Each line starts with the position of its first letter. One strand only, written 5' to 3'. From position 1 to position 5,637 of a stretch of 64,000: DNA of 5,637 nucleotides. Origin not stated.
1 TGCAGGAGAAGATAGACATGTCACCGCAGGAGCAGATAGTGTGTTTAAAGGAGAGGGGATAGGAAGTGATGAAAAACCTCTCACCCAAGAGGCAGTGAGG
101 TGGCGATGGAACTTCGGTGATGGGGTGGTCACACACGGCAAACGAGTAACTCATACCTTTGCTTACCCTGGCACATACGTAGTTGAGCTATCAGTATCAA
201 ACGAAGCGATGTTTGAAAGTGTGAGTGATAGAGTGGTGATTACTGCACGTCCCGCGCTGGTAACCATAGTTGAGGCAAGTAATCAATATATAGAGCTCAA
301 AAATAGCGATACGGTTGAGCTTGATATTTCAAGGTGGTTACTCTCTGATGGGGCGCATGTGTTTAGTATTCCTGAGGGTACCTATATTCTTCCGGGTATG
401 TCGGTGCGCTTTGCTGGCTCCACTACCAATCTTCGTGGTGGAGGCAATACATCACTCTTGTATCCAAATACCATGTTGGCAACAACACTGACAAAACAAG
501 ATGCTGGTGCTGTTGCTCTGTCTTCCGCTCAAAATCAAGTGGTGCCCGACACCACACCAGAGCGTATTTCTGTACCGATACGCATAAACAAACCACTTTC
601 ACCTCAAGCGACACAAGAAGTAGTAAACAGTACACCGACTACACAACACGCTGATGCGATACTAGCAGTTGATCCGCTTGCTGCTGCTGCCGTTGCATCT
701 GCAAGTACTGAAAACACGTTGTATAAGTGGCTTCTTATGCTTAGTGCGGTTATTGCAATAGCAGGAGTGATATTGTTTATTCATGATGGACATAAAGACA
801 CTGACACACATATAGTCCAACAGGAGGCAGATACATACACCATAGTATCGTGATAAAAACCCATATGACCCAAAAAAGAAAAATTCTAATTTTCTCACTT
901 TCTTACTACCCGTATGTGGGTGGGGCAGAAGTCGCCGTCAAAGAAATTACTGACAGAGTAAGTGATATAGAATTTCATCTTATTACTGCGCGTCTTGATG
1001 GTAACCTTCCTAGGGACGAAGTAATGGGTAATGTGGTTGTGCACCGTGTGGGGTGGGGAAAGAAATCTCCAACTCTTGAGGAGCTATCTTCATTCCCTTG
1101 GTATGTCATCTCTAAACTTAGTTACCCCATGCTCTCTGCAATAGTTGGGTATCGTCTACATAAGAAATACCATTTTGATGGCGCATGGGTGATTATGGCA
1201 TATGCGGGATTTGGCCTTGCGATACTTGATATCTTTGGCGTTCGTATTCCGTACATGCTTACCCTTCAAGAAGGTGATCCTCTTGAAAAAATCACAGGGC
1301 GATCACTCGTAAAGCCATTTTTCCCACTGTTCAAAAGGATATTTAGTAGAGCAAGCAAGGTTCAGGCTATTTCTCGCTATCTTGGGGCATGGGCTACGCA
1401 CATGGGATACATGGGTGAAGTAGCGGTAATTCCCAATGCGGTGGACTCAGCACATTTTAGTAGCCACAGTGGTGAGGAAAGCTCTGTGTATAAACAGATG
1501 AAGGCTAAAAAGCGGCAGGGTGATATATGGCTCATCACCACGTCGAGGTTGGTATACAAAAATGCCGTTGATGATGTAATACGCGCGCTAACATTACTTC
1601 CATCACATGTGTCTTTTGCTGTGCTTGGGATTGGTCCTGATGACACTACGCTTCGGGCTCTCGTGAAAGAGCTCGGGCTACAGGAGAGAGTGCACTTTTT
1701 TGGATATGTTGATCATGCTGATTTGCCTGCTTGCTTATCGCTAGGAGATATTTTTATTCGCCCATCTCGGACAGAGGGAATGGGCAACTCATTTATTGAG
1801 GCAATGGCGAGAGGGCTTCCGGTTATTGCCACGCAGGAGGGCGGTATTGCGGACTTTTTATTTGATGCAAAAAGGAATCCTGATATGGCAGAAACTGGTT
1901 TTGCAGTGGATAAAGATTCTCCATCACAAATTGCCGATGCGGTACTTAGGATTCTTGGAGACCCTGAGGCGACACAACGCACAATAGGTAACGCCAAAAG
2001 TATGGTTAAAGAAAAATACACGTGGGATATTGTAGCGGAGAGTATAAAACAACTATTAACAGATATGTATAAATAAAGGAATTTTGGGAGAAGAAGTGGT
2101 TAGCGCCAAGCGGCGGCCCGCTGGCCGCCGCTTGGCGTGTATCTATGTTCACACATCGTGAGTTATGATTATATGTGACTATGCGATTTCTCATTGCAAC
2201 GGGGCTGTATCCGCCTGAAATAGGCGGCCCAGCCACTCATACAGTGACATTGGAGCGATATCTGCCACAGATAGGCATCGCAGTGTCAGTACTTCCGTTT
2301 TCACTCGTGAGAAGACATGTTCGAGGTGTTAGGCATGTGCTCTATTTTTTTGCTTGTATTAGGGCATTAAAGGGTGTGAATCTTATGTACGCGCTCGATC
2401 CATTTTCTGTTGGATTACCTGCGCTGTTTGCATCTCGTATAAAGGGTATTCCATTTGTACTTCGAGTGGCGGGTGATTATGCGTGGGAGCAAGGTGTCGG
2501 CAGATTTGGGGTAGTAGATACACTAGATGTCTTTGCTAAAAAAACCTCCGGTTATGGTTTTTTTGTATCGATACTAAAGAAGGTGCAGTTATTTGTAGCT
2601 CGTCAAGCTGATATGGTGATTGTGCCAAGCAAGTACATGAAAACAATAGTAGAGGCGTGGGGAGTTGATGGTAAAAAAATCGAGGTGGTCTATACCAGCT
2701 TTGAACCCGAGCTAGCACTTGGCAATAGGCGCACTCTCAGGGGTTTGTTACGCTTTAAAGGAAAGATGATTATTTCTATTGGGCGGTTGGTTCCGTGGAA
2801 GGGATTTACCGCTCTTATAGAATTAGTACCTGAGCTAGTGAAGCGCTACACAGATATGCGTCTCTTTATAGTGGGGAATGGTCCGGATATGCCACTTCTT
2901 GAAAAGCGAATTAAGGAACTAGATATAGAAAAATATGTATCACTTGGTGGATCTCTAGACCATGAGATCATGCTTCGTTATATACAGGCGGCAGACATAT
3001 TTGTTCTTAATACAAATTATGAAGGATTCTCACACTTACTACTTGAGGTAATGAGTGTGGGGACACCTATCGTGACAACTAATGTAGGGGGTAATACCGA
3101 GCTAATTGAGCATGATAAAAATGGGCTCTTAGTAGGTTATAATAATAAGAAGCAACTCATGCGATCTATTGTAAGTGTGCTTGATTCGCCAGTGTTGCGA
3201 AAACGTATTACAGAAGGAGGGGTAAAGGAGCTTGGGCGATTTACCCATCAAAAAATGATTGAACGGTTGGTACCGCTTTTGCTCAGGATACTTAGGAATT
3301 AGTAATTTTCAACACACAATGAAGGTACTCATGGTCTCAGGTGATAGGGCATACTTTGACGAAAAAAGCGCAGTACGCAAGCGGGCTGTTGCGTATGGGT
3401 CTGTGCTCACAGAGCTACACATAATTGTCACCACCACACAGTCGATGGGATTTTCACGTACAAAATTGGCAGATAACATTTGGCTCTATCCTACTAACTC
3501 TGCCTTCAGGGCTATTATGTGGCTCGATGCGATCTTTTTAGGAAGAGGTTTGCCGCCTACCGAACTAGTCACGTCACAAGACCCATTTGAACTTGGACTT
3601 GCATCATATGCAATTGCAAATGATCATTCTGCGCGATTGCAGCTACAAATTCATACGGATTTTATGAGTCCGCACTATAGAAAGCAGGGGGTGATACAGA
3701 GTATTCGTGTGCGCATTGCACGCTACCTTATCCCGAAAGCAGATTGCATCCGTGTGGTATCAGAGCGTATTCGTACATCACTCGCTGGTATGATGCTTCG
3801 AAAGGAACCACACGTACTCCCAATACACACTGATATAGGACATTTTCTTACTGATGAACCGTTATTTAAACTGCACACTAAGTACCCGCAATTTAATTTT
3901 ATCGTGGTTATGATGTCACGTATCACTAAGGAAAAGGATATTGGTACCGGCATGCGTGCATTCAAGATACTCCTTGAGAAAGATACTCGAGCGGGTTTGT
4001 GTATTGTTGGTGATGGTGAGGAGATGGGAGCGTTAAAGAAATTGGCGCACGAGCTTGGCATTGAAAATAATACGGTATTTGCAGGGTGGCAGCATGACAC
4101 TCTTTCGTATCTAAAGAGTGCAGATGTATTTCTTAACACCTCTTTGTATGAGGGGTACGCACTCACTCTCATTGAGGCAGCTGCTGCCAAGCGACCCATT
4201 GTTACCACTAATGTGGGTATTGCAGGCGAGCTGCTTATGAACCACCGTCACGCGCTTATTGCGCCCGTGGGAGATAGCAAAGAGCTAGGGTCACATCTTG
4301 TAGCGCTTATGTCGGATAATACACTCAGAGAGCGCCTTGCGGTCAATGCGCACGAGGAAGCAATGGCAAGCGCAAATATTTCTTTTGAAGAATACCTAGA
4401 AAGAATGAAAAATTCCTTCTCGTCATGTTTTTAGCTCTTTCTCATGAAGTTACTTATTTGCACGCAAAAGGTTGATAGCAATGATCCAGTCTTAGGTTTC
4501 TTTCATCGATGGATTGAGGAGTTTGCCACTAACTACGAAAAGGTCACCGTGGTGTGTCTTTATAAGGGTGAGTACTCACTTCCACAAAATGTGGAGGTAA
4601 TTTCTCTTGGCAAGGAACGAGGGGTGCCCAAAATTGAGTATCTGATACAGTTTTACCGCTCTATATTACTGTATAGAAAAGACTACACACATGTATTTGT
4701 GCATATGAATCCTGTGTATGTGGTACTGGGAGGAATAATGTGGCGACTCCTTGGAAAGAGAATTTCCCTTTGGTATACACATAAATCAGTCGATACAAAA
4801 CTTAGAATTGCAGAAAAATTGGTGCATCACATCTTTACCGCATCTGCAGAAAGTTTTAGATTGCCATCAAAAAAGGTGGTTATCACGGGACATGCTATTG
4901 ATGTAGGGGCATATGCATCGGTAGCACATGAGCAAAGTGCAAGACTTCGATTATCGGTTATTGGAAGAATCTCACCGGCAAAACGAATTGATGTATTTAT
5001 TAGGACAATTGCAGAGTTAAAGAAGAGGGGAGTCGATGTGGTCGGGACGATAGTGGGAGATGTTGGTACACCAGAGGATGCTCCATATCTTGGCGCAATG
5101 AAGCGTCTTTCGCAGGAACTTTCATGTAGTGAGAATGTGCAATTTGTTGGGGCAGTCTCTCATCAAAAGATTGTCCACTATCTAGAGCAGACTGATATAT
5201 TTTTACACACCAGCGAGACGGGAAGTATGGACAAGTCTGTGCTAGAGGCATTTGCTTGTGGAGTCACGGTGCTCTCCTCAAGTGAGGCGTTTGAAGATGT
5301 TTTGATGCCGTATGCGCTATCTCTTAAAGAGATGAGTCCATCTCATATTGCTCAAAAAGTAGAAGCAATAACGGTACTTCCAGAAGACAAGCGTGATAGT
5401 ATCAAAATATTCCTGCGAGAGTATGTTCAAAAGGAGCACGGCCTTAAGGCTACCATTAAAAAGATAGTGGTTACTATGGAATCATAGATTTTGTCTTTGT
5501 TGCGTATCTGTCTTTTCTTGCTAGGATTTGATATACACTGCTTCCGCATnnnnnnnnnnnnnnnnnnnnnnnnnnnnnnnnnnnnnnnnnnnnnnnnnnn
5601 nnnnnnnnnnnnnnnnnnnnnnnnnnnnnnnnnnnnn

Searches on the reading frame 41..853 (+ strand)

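Call 37: search_protein_families(library=pfam, proteins=[window:41-853:+], max_evalue=0.001)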
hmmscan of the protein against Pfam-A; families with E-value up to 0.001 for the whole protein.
window:41-853:+ (270 aa): 3 families
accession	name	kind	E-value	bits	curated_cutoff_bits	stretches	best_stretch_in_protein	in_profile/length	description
PF18911.6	PKD_4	-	4.2e-13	49.6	27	1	11-66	27-82/85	PKD domain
PF00801.26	PKD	-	7.6e-11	42.3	23.5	1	17-56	28-69/80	PKD domain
PF00932.25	LTD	-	4.1e-08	34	34.3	1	79-168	16-102/109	Lamin Tail Domain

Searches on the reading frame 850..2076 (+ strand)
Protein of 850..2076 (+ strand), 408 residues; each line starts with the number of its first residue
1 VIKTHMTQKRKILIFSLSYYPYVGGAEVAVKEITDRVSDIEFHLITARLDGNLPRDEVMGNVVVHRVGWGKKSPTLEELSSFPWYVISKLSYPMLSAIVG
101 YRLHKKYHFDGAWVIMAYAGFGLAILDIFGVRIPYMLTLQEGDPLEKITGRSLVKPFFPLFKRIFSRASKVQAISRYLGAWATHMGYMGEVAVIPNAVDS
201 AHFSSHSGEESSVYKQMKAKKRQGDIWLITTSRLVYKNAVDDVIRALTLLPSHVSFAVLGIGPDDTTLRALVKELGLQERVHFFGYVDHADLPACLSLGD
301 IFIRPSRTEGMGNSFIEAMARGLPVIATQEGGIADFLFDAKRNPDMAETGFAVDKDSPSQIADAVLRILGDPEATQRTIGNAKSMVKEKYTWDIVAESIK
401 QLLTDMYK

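Call 37: search_protein_families(library=pfam, proteins=[window:850-2076:+], max_evalue=0.001)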
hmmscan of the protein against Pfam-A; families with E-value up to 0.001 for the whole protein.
window:850-2076:+ (408 aa): 5 families
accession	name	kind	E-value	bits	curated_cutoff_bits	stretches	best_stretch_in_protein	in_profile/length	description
PF00534.26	Glycos_transf_1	-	5.7e-32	111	26.4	1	219-384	9-171/172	Glycosyl transferases group 1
PF13692.12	Glyco_trans_1_4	-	2.2e-28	99.7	27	1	228-371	4-142/142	Glycosyl transferases group 1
PF20706.3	GT4-conflict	-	2e-14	53.9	26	1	252-398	231-384/385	Family 4 Glycosyltransferase in conflict systems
PF13439.12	Glyco_transf_4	-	5e-07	30.3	28.5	1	23-200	1-168/170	Glycosyltransferase Family 4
PF13524.12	Glyco_trans_1_2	-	4.8e-05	23.8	25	1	255-399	16-142/144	Glycosyl transferase-like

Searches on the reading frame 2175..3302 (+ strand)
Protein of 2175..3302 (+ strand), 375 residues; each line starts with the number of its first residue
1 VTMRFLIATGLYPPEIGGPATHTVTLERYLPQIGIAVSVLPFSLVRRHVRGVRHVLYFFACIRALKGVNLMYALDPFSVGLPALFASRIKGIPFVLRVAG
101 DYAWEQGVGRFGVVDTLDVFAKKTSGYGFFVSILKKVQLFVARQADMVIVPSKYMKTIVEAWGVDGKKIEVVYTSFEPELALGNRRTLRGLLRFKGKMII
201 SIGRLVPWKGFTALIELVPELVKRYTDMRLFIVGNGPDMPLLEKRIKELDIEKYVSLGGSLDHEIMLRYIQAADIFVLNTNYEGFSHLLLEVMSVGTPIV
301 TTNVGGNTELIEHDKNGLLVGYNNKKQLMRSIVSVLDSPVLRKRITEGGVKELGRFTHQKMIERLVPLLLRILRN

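Call 37: search_protein_families(library=pfam, proteins=[window:2175-3302:+], max_evalue=0.001)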
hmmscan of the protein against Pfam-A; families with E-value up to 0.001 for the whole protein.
window:2175-3302:+ (375 aa): 5 families
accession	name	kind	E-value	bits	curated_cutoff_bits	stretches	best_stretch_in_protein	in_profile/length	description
PF00534.26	Glycos_transf_1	-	1.4e-36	126.1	26.4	1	195-349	14-169/172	Glycosyl transferases group 1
PF13692.12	Glyco_trans_1_4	-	1.5e-30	106.8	27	1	197-337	2-141/142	Glycosyl transferases group 1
PF13439.12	Glyco_transf_4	-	7.8e-10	39.5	28.5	1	17-177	2-167/170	Glycosyltransferase Family 4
PF13579.12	Glyco_trans_4_4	-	1.7e-07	32.1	29.7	1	32-172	37-155/158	Glycosyl transferase 4-like domain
PF13524.12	Glyco_trans_1_2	-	7e-05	23.2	25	1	223-363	10-140/144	Glycosyl transferase-like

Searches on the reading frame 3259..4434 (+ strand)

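Call 37: search_protein_families(library=pfam, proteins=[window:3259-4434:+], max_evalue=0.001)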
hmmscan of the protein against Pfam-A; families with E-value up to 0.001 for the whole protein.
window:3259-4434:+ (391 aa): 6 families
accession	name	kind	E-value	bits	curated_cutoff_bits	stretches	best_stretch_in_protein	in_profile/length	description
PF00534.26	Glycos_transf_1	-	2.7e-29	102.3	26.4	1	214-365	16-170/172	Glycosyl transferases group 1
PF13692.12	Glyco_trans_1_4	-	2e-26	93.4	27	1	215-353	3-142/142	Glycosyl transferases group 1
PF20706.3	GT4-conflict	-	3.2e-08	33.4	26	1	113-340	93-339/385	Family 4 Glycosyltransferase in conflict systems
PF13579.12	Glyco_trans_4_4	-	9.6e-05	23.2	29.7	1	75-188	46-156/158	Glycosyl transferase 4-like domain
PF13524.12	Glyco_trans_1_2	-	0.00027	21.3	25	1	276-370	23-131/144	Glycosyl transferase-like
PF13439.12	Glyco_transf_4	-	0.00065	20.2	28.5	0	102-187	74-162/170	Glycosyltransferase Family 4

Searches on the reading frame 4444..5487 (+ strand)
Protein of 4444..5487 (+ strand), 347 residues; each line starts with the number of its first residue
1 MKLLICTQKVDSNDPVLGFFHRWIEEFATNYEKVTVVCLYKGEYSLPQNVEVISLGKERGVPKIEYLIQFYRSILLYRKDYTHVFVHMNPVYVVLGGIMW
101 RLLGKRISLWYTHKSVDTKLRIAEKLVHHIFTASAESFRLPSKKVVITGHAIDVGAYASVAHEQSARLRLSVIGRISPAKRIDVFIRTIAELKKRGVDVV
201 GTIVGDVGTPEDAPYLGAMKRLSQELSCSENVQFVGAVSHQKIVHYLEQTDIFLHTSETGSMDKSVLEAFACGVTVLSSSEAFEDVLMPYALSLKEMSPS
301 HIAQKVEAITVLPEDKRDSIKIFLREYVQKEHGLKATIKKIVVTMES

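Call 37: search_protein_families(library=pfam, proteins=[window:4444-5487:+], max_evalue=0.001)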
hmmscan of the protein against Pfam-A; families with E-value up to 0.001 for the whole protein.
window:4444-5487:+ (347 aa): 4 families
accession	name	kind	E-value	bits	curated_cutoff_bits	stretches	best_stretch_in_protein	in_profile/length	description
PF00534.26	Glycos_transf_1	-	4.5e-18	65.8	26.4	1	171-309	19-155/172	Glycosyl transferases group 1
PF13692.12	Glyco_trans_1_4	-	4.4e-16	59.9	27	1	170-287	4-115/142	Glycosyl transferases group 1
PF13524.12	Glyco_trans_1_2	-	1.5e-07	31.9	25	1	185-341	5-142/144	Glycosyl transferase-like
PF13477.12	Glyco_trans_4_2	-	0.00014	22.5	23.4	0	19-110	12-107/139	Glycosyl transferase 4-like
